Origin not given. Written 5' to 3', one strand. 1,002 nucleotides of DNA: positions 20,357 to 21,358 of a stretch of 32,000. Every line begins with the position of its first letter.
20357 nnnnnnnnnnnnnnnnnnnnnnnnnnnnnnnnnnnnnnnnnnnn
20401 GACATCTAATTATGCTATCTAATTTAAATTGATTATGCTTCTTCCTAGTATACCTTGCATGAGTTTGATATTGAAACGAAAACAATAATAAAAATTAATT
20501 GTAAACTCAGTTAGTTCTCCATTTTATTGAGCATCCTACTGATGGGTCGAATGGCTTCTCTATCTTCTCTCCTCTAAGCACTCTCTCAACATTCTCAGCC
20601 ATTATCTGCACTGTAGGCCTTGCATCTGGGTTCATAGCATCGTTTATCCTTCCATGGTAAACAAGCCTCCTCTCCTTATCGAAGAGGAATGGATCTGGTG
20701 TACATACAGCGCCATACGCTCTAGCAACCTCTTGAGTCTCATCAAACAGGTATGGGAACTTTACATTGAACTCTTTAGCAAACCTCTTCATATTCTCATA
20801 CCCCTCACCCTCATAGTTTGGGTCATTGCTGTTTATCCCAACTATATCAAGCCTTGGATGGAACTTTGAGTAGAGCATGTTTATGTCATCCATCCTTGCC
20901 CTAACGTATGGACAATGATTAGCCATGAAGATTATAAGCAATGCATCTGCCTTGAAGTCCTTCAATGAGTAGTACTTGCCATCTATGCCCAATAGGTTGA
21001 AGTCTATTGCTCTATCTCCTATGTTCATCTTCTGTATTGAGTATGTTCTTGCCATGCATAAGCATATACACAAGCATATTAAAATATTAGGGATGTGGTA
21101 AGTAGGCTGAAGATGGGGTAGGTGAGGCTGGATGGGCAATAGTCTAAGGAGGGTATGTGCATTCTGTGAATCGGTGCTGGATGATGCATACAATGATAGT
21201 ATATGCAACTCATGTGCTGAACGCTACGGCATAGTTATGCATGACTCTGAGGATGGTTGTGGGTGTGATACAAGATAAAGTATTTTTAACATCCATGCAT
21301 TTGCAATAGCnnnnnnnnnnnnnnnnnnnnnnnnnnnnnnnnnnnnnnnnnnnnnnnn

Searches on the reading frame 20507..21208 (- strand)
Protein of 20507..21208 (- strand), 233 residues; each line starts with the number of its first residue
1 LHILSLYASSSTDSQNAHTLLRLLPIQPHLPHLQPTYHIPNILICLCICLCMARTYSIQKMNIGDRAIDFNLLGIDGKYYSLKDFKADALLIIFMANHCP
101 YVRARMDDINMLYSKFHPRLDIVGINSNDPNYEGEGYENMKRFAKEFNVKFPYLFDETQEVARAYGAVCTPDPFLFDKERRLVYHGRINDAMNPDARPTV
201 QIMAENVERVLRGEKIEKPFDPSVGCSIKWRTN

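Call 7: search_protein_families(library=ncbifam, proteins=[window:20507-21208:-], max_evalue=0.1)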
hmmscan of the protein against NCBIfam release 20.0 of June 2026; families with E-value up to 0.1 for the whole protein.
window:20507-21208:- (233 aa): 8 families
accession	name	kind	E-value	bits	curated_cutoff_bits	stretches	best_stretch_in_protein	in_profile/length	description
NF002854.0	PRK03147.1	subfamily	3.3e-17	62.9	170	1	45-183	20-153/176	thiol-disulfide oxidoreductase ResA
NF041202.1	StoA_CxxC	exception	2.9e-07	30.5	210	1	44-181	8-143/163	endospore biogenesis thiol-disulfide oxidoreductase StoA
NF006960.0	PRK09437.1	equivalog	0.00019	21.4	140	1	59-167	2-105/156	thioredoxin-dependent thiol peroxidase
NF007900.0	PRK10606.1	equivalog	0.00052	19.6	270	1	70-153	8-93/183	glutathione peroxidase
TIGR00385.1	dsbE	subfamily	0.0025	17.4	123.15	1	86-185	62-153/173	DsbE family thiol:disulfide interchange protein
NF038285.1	deiodinase_rel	hypoth_equivalog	0.0062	16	250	1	62-168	177-284/347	deiodinase family protein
NF047696.1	ThlDiSintTplARhiz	equivalog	0.017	14.9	230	1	70-162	80-169/219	thiol:disulfide interchange protein TlpA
NF041054.1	WAxxUGC_long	equivalog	0.019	14.3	300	1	67-184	84-196/354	ResA-like WAxxUGC motif-containing protein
